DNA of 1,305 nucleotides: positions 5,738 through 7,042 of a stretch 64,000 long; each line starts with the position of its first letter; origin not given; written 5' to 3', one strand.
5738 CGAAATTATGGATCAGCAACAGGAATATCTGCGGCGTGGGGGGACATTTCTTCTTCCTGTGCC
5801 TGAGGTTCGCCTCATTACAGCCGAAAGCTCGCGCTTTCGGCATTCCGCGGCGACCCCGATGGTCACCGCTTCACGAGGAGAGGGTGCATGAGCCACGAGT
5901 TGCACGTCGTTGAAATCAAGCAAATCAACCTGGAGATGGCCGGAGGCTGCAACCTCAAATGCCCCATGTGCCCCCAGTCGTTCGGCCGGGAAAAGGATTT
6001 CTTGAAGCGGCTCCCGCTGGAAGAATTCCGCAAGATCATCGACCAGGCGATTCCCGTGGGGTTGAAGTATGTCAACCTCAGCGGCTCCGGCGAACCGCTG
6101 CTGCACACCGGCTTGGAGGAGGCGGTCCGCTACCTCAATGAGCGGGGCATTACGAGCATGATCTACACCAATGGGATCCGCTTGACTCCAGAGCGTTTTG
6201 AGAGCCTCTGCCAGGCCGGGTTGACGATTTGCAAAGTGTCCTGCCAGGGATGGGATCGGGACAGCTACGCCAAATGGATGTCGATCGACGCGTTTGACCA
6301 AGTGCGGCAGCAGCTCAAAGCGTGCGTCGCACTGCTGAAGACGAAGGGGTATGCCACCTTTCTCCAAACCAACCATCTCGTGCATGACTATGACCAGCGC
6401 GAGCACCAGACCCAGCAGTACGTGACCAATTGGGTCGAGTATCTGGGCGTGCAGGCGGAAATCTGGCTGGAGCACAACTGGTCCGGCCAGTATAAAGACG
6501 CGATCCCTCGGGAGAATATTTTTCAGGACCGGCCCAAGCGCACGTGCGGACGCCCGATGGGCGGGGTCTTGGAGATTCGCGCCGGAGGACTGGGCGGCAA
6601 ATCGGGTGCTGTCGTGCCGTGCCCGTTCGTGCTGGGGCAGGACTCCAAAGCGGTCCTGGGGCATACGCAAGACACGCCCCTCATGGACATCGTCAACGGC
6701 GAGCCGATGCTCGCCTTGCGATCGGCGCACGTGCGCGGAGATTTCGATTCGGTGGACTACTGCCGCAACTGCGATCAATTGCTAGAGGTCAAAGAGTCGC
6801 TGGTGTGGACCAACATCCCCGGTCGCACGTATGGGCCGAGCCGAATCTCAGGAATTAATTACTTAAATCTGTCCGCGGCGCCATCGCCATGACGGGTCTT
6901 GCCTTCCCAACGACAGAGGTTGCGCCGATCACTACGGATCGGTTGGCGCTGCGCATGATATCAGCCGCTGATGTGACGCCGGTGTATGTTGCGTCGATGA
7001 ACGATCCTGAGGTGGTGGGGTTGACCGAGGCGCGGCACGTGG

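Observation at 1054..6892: Heptose/deoxysugar tailoring block with a TylCIII-type C-methyltransferase followed by a radical SAM enzyme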

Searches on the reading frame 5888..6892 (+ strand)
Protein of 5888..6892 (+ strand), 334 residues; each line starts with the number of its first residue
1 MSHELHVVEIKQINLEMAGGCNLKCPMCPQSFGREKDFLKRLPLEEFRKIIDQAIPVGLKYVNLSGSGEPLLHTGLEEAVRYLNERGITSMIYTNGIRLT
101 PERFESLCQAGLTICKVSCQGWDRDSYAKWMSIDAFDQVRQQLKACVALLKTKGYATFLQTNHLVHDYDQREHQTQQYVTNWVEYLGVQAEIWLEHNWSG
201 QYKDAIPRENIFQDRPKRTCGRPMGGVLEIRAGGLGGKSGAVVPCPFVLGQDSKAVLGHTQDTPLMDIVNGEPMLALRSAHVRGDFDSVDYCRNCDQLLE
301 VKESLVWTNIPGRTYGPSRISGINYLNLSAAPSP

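Call 3: search_protein_families(library=pfam, proteins=[window:5888-6892:+], max_evalue=0.01)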
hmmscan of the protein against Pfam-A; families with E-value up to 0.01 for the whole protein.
window:5888-6892:+ (334 aa): 3 families
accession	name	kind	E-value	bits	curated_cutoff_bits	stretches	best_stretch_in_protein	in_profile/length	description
PF04055.27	Radical_SAM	-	2.3e-19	70.6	29.5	1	17-151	3-142/166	Radical SAM superfamily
PF13186.11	SPASM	-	2.5e-07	31.3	21.5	1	240-296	14-67/67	Iron-sulfur cluster-binding domain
PF13353.11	Fer4_12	-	0.0059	17.3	22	0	19-98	13-93/137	4Fe-4S single cluster domain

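Call 4: search_protein_families(library=ncbifam, proteins=[window:5888-6892:+], max_evalue=0.01)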
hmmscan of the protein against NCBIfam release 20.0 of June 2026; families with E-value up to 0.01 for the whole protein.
window:5888-6892:+ (334 aa): 44 families (the best 25 are shown)
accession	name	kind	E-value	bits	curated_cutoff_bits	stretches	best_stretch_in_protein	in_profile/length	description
TIGR04317.1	W_rSAM_matur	equivalog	8.1e-19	67.9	380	1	9-148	2-138/349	tungsten cofactor oxidoreductase radical SAM maturase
TIGR04251.1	SCM_rSAM_ScmF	equivalog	2.2e-16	60.2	400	1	10-132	3-125/353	SynChlorMet cassette radical SAM/SPASM protein ScmF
TIGR02668.1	moaA_archaeal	equivalog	2.9e-16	59.3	325.25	1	9-147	8-144/303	GTP 3',8-cyclase MoaA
NF001199.0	PRK00164.2-1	equivalog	2.5e-15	56.4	231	1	9-148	10-147/308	GTP 3',8-cyclase MoaA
TIGR02109.1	PQQ_syn_pqqE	equivalog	1.2e-13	50.8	381.35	1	15-166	11-155/358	pyrroloquinoline quinone biosynthesis protein PqqE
TIGR02666.1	moaA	equivalog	1.2e-13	50.7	284.05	1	10-148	9-152/336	GTP 3',8-cyclase MoaA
NF045574.1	sacti_mat_StsB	exception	1.9e-13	50.1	625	1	8-165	93-241/466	StsB family radical SAM/SPASM domain sactipeptide maturase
TIGR04466.1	rSAM_BlsE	equivalog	2.4e-13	50.2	400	1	18-127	10-114/327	cytosylglucuronate decarboxylase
TIGR04133.1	rSAM_w_lipo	hypoth_equivalog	4.1e-13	49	425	1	7-126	20-140/350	TIGR04133 family radical SAM/SPASM protein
TIGR04347.1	pseudo_SAM_Halo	equivalog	9e-13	48.2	525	1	17-150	44-175/390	TIGR04347 family pseudo-SAM/SPASM protein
TIGR04311.1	rSAM_Geo_metal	subfamily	2e-12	46.9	400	1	12-155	4-148/423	radical SAM/SPASM family putative metalloenzyme maturase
TIGR04055.1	rSAM_NirJ2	equivalog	5.3e-12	45.9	500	1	19-148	8-135/326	putative heme d1 biosynthesis radical SAM protein NirJ2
TIGR04054.1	rSAM_NirJ1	equivalog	1.1e-11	44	650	1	17-155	42-178/387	putative heme d1 biosynthesis radical SAM protein NirJ1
TIGR04545.1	rSAM_ahbD_hemeb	equivalog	1.5e-11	44.3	500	1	13-139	2-127/339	heme b synthase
NF038283.1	viperin_w_prok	equivalog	2.1e-11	43.5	180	1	12-174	3-171/281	viperin family antiviral radical SAM protein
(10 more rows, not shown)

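Call 6: search_solved_structures(query=window:5888-6892:+, max_evalue=0.01, show_alignments=2)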
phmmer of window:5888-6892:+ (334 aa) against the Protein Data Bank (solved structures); distinct sequences matched with E-value up to 0.01: 18.
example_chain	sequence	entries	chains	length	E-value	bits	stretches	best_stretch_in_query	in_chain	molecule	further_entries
7vob_C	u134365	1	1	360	4.4e-13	52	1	16-146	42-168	Cytosylglucuronate decarboxylase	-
7voc_C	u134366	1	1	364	4.5e-13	51.9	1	16-146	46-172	Cytosylglucuronate decarboxylase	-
4m7t_A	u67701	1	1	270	2e-06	30.1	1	12-113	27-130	BtrN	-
4m7s_A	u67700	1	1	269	2.3e-06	29.9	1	12-113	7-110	BtrN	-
6c8v_A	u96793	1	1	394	3.2e-06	29.4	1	15-133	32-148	Coenzyme PQQ synthesis protein E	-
8wm2_A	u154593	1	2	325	9.6e-06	27.8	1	14-120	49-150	Fe-S radical SAM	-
1tv7_A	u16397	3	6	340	3.7e-05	25.9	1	10-124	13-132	Molybdenum cofactor biosynthesis protein A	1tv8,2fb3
2fb2_A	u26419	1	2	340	6.5e-05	25.1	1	10-124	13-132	Molybdenum cofactor biosynthesis protein A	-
7n7h_A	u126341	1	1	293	6.6e-05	25.1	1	13-175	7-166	VIPERIN-LIKE ENZYME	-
8hzv_A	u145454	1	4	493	7.5e-05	24.9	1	19-145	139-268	Radical S-Adenosyl-L-methionine Enzyme DesII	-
8hzy_A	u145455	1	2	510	8.1e-05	24.8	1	19-145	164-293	DesII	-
6efn_A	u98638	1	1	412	0.00028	23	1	14-124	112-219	Sporulation killing factor maturation protein SkfB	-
6y1x_A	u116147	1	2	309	0.00045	22.3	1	12-121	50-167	Radical SAM domain protein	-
2z2u_A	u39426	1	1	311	0.0012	21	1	59-156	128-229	UPF0026 protein MJ0257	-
6djt_A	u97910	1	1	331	0.0013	20.8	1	59-156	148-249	S-adenosyl-L-methionine-dependent tRNA 4-demethylwyosine synthase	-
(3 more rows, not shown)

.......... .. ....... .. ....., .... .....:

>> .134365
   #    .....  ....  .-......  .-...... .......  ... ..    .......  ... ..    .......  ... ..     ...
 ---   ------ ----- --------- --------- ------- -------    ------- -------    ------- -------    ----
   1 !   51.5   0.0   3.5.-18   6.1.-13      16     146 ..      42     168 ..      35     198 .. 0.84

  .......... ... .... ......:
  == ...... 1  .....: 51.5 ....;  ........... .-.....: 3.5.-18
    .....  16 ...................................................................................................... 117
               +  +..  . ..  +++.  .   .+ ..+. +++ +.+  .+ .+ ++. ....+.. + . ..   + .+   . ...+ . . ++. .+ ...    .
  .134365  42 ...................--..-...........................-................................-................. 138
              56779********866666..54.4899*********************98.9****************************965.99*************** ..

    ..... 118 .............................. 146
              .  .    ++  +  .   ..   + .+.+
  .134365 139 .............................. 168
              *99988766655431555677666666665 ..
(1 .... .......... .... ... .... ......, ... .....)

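Call 7: find_homologous_proteins(query=window:5888-6892:+, max_evalue=0.00001)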
Query window:5888-6892:+ (334 aa): 1005 proteins with E <= 0.00001 among 2704 candidates; the best 120 are listed.
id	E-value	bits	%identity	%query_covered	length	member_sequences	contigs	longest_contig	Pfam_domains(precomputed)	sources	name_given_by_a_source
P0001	1.0e-231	786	100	100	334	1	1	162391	PF13186.12,PF04055.28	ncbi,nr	ncbi:MAG: radical SAM protein [Candidatus Omnitrophica bacterium]|nr:radical SAM protein [Candidatus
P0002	6.9e-195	665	84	100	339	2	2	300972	PF13186.12,PF04055.28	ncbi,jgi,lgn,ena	-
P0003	8.3e-194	661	84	99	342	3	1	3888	PF13186.12,PF04055.28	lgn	-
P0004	9.3e-193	658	83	97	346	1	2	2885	PF13186.12,PF04055.28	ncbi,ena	-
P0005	3.1e-192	656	82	100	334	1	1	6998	PF13186.12,PF04055.28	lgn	-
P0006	9.6e-191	651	82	99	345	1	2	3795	PF13186.12,PF04055.28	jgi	-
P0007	3.0e-190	649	82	99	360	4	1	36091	PF13186.12,PF04055.28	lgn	-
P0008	7.0e-188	642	82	99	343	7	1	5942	PF13186.12,PF04055.28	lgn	-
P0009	4.8e-187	639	80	99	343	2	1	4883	PF13186.12,PF04055.28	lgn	-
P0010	1.8e-186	637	82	96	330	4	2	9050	PF13186.12,PF04055.28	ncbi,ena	-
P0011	3.5e-183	626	80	98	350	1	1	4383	PF13186.12,PF04055.28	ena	-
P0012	7.5e-183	625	79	100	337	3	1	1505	PF13186.12,PF04055.28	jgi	jgi:uncharacterized Fe-S cluster-containing radical SAM superfamily protein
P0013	9.1e-183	625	79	98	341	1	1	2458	PF13186.12,PF04055.28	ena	-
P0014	3.6e-181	620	78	98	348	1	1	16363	PF13186.12,PF04055.28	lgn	-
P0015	5.2e-178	609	76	99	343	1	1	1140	PF13186.12,PF04055.28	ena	-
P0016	4.1e-176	603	76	100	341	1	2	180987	PF13186.12,PF04055.28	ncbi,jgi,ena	-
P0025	2.2e-169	581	74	96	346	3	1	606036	PF13186.12,PF04055.28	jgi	-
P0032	1.6e-165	568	72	96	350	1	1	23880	PF13186.12,PF04055.28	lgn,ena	-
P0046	6.9e-147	507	63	96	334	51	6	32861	PF13186.12,PF04055.28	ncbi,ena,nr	ncbi:MAG: radical SAM/SPASM domain-containing protein [Nitrospina sp.]|nr:radical SAM/SPASM domain-c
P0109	6.8e-114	398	53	97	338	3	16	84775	PF13186.12,PF04055.28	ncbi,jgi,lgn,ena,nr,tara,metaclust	ncbi:MAG: hypothetical protein CFH18_00075 [Alphaproteobacteria bacterium MarineAlpha5_Bin8]|nr:MAG:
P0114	9.4e-100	352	49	93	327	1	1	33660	PF13186.12,PF04055.28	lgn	-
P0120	2.1e-98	347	48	97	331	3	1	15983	PF13186.12,PF04055.28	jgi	jgi:organic radical activating enzyme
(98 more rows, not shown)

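Call 9: find_encoding_contigs(protein=P0046, flank=8000, max_places=3)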
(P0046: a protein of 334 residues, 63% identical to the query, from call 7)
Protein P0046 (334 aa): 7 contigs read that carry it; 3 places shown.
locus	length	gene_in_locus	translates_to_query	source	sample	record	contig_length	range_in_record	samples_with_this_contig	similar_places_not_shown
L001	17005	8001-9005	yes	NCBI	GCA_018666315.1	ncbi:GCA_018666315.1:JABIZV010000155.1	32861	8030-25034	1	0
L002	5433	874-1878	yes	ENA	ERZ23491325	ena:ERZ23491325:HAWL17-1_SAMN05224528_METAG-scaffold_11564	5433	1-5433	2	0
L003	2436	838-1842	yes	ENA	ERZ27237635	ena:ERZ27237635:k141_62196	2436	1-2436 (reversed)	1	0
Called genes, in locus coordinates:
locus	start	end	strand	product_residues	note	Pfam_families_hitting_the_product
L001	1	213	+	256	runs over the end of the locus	PF00483:NTP_transferase, PF12804:NTP_transf_3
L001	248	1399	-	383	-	PF00535:Glycos_transf_2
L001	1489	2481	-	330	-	PF00288:GHMP_kinases_N, PF08544:GHMP_kinases_C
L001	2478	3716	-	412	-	PF00483:NTP_transferase, PF12804:NTP_transf_3 (weak), PF08645:PNK3P (weak), PF13419:HAD_2 (weak), PF13242:Hydrolase_like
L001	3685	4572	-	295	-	PF01370:Epimerase, PF16363:GDP_Man_Dehyd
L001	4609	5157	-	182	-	PF00908:dTDP_sugar_isom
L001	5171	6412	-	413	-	PF08421:Methyltransf_13, PF13489:Methyltransf_23, PF08241:Methyltransf_11, PF08242:Methyltransf_12, PF13649:Methyltransf_25 (weak), PF08484:Methyltransf_14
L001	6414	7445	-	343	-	PF01073:3Beta_HSD, PF01370:Epimerase, PF04321:RmlD_sub_bind, PF16363:GDP_Man_Dehyd, PF07993:NAD_binding_4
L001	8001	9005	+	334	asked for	PF04055:Radical_SAM, PF13186:SPASM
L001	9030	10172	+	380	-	PF00155:Aminotran_1_2 (weak), PF00266:Aminotran_5 (weak), PF01041:DegT_DnrJ_EryC1, PF01212:Beta_elim_lyase (weak)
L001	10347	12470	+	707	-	PF02310:B12-binding, PF04055:Radical_SAM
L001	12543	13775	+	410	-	-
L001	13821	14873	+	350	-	-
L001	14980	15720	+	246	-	PF01841:Transglut_core (weak)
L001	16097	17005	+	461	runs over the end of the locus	-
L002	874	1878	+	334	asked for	PF04055:Radical_SAM, PF13186:SPASM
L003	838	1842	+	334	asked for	PF04055:Radical_SAM, PF13186:SPASM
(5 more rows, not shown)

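Call 10: find_encoding_contigs(protein=P0109, flank=8000, max_places=3)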
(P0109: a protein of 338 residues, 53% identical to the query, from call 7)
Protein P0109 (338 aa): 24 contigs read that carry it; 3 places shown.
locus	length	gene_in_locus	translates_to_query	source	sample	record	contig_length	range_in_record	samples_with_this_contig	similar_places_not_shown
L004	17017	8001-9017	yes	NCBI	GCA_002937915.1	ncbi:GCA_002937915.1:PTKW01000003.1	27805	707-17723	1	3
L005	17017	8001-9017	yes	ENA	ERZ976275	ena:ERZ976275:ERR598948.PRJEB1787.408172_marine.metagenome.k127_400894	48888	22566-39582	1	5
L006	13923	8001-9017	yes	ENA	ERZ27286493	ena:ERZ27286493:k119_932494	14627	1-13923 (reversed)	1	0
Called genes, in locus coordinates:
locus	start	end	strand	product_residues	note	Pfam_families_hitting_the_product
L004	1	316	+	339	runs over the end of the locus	PF04932:Wzy_C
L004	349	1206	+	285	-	PF01061:ABC2_membrane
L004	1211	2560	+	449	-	PF00005:ABC_tran, PF13304:AAA_21 (faint)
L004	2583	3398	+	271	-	PF03102:NeuB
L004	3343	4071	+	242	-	PF00535:Glycos_transf_2, PF10111:Glyco_tranf_2_2 (faint)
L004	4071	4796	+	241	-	PF02348:CTP_transf_3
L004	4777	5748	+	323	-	PF00389:2-Hacid_dh, PF02826:2-Hacid_dh_C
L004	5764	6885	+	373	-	PF13489:Methyltransf_23, PF08484:Methyltransf_14 (weak), PF22674:C2185-like_N (weak)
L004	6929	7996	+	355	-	PF04055:Radical_SAM, PF13186:SPASM (weak)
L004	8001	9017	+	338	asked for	PF04055:Radical_SAM, PF13186:SPASM (weak)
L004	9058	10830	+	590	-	PF27859:LIC12162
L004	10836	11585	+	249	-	PF00483:NTP_transferase, PF12804:NTP_transf_3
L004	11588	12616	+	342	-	PF01073:3Beta_HSD, PF01370:Epimerase, PF04321:RmlD_sub_bind, PF16363:GDP_Man_Dehyd, PF07993:NAD_binding_4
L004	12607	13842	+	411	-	PF08421:Methyltransf_13, PF13489:Methyltransf_23, PF08484:Methyltransf_14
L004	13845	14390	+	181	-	PF00908:dTDP_sugar_isom, PF05523:FdtA (weak)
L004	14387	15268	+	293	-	PF01370:Epimerase, PF04321:RmlD_sub_bind (weak), PF16363:GDP_Man_Dehyd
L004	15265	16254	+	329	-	PF00288:GHMP_kinases_N, PF08544:GHMP_kinases_C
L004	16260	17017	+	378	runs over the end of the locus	PF01041:DegT_DnrJ_EryC1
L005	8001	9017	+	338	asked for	PF04055:Radical_SAM, PF13186:SPASM (weak)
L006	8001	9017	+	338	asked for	PF04055:Radical_SAM, PF13186:SPASM (weak)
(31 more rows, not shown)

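Call 12: find_encoding_contigs(protein=P0001, flank=10000, max_places=2)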
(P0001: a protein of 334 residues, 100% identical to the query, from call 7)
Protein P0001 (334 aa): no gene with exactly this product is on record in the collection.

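Call 13: find_encoding_contigs(protein=P0025, flank=10000, max_places=2)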
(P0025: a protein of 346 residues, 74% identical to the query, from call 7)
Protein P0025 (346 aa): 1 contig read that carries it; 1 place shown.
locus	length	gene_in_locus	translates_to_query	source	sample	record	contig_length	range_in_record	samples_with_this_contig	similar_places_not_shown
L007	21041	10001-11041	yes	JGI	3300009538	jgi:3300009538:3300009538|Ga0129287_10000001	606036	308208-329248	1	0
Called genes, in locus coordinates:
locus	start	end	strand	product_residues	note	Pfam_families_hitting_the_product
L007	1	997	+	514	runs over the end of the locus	PF02310:B12-binding, PF04055:Radical_SAM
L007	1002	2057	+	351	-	PF00288:GHMP_kinases_N, PF08544:GHMP_kinases_C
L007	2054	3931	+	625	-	PF00664:ABC_membrane, PF00005:ABC_tran, PF02463:SMC_N (faint), PF09818:ABC_ATPase (faint), PF13401:AAA_22 (faint)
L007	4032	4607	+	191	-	PF13580:SIS_2, PF01380:SIS (weak)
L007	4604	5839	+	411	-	PF00483:NTP_transferase, PF12804:NTP_transf_3, PF00702:Hydrolase, PF08645:PNK3P, PF13344:Hydrolase_6 (faint), PF13419:HAD_2 (faint), PF13242:Hydrolase_like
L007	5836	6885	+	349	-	PF01073:3Beta_HSD (weak), PF01370:Epimerase, PF04321:RmlD_sub_bind, PF16363:GDP_Man_Dehyd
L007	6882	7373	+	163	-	PF00908:dTDP_sugar_isom, PF14667:Polysacc_synt_C (weak)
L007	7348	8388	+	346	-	PF00288:GHMP_kinases_N, PF08544:GHMP_kinases_C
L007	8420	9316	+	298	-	PF01370:Epimerase, PF04321:RmlD_sub_bind, PF13460:NAD_binding_10 (weak), PF16363:GDP_Man_Dehyd (weak)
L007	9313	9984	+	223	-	PF00834:Ribul_P_3_epim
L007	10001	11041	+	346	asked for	PF04055:Radical_SAM, PF13186:SPASM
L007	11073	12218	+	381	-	PF00535:Glycos_transf_2 (weak)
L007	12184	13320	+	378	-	-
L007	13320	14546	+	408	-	PF00155:Aminotran_1_2, PF01041:DegT_DnrJ_EryC1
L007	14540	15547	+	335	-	PF01073:3Beta_HSD, PF01370:Epimerase, PF02719:Polysacc_synt_2, PF04321:RmlD_sub_bind, PF05368:NmrA (weak), PF07993:NAD_binding_4 (faint), PF13460:NAD_binding_10, PF16363:GDP_Man_Dehyd, +1 more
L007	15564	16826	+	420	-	PF01041:DegT_DnrJ_EryC1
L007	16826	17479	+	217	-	PF13302:Acetyltransf_3, PF13420:Acetyltransf_4 (weak), PF00583:Acetyltransf_1, PF13523:Acetyltransf_8 (weak)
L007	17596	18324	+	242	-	PF00106:adh_short, PF08659:KR, PF13561:adh_short_C2, PF23441:SDR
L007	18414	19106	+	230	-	PF05175:MTS, PF06325:PrmA (faint), PF01728:FtsJ (weak), PF13489:Methyltransf_23 (weak), PF13847:Methyltransf_31 (weak), PF13649:Methyltransf_25 (weak)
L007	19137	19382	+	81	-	-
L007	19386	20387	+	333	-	PF08545:ACP_syn_III, PF08541:ACP_syn_III_C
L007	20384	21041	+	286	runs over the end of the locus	PF02522:Antibiotic_NAT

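Call 17: find_related_loci(query=A2, collection=genome_contigs, flank=10000)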
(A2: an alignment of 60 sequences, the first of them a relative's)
Query A2 (334 aa) in genome_contigs; peptide patterns used: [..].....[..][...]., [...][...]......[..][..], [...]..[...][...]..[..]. (x = any residue, [..] = any of these).
71 stretches matched a pattern; 30 encode a relative of the query (tblastn E <= 1e-3); 30 distinct loci.
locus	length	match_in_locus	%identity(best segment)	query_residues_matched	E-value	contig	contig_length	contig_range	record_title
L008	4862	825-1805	70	5-329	7e-166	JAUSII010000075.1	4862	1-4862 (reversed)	MAG: Deltaproteobacteria bacterium isolate E14_metabat.bin.232 E14_k141_601044, whole genome shotgun sequence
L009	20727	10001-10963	64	7-326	3e-144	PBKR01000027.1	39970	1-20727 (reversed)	MAG: Nitrosomonadaceae bacterium isolate SP263 MHASMcontig_2525072, whole genome shotgun sequence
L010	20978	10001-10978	61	1-325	4e-141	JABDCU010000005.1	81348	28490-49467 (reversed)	MAG: Candidatus Omnitrophota bacterium isolate BWMinControl_Nextera19_MAG3 3300020833.a:Ga0206995_1005, whole genome sho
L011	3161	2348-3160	75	1-270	2e-140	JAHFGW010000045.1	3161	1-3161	MAG: Candidatus Omnitrophota bacterium isolate nzgw324 NODE_73805_length_3162_cov_6.339362, whole genome shotgun sequenc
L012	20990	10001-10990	59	4-326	1e-133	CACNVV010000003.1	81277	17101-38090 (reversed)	MAG: uncultured Pelagibacteraceae bacterium isolate AG-893-P07 genome assembly, contig: AG-893-P07_NODE_3, whole genome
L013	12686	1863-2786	50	10-320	1e-103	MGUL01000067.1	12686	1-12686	MAG: Elusimicrobia bacterium RBG_16_66_12 RBG_16_scaffold_20488, whole genome shotgun sequence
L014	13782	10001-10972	47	8-330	2e-103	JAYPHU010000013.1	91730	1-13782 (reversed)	MAG: Rhodospirillaceae bacterium isolate 139577_S178_metabat_bins_sens.tsv.044 NODE_127_length_91730_cov_13.378184, whol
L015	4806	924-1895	47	8-330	9e-103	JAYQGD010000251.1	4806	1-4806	MAG: Rhodospirillaceae bacterium isolate SD9007_COM_concoct_bins.tsv.163_sub NODE_10953_length_4806_cov_4.208167, whole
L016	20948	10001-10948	47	8-321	7e-101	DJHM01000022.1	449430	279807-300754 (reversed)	MAG TPA_asm: Latescibacteria bacterium UBA6620 UBA6620_contig_5782, whole genome shotgun sequence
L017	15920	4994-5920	48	8-319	9e-100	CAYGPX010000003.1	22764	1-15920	MAG TPA_asm: uncultured Rickettsiales bacterium isolate ERP117304_co1_228 genome assembly, contig: NODE_2352_length_2276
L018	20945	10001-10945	46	8-322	2e-98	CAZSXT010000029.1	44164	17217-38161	MAG TPA_asm: uncultured Rhodospirillaceae bacterium isolate SRP134809_co1_563 genome assembly, contig: NODE_1478_length_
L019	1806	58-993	48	10-321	1e-103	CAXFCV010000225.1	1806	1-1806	MAG TPA_asm: uncultured Rhodospirillaceae bacterium isolate ERR599002_binner12_Refined_20 genome assembly, contig: ERZ83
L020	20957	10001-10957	47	8-325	2e-97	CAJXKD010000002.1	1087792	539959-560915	MAG TPA_asm: uncultured Rhodospirillales bacterium isolate SRR6201692_bin.10_MetaBAT_v2.12.1_MAG genome assembly, contig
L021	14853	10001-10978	46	8-331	5e-97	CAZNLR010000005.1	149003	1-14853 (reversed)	MAG TPA_asm: uncultured Rhodospirillaceae bacterium isolate SRP200020_co5_401 genome assembly, contig: NODE_116_length_1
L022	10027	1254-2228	45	8-331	9e-97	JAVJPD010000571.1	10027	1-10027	MAG: Rhodospirillales bacterium isolate A1-SPW-39 k141_5754, whole genome shotgun sequence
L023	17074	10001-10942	46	8-321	7e-96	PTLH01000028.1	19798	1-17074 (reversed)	MAG: Alphaproteobacteria bacterium MarineAlpha3_Bin6 CFH07_28, whole genome shotgun sequence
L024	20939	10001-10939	46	10-320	2e-95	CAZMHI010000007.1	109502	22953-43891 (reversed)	MAG TPA_asm: uncultured Rhodospirillaceae bacterium isolate SRP077602_co11_112 genome assembly, contig: NODE_74_length_1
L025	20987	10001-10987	44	8-333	1e-95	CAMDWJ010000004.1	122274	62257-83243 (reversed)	MAG: Caenispirillum bisanense isolate MsH-01oct19-170 genome assembly, contig: MsH-01oct19-C184, whole genome shotgun se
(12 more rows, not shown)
